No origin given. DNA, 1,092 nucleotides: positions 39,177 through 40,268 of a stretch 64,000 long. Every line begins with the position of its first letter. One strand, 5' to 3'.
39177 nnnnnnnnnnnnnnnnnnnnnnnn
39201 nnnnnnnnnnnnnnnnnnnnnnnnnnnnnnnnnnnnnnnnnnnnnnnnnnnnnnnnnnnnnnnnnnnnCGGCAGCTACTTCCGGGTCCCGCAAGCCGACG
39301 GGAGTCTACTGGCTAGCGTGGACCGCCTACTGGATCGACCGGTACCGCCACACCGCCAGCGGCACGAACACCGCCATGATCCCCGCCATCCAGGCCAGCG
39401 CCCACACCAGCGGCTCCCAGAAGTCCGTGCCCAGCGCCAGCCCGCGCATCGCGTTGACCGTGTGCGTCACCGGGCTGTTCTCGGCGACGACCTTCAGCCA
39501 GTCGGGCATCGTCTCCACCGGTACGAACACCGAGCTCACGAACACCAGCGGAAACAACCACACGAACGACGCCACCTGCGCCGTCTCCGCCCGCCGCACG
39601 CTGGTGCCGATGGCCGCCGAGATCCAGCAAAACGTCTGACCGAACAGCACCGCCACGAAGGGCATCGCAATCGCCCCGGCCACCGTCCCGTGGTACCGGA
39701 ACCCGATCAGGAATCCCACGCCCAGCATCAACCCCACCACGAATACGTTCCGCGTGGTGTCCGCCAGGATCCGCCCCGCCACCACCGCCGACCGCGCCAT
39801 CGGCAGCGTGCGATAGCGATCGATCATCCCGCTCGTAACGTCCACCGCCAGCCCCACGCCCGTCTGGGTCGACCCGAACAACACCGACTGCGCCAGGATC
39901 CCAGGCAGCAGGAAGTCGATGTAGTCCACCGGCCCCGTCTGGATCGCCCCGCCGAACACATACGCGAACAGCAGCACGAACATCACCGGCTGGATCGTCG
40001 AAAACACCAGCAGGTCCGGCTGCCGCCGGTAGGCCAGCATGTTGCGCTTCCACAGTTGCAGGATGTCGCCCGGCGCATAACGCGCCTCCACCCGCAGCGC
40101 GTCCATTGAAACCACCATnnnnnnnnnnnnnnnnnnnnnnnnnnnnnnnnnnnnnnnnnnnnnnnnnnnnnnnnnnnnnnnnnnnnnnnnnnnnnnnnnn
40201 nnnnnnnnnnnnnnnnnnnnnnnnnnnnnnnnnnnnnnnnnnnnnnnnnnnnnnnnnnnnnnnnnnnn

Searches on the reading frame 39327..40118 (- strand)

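Call 84: search_protein_families(library=pfam, proteins=[window:39327-40118:-], max_evalue=0.0001)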
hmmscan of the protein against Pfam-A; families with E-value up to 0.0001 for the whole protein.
window:39327-40118:- (263 aa): 2 families
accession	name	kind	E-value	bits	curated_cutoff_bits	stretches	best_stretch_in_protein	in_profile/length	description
PF01061.29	ABC2_membrane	-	3.6e-34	118.6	26.9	1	19-227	3-209/211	ABC-2 type transporter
PF12698.13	ABC2_membrane_3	-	1.5e-19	70.8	31.6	1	65-257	159-347/347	ABC-2 family transporter protein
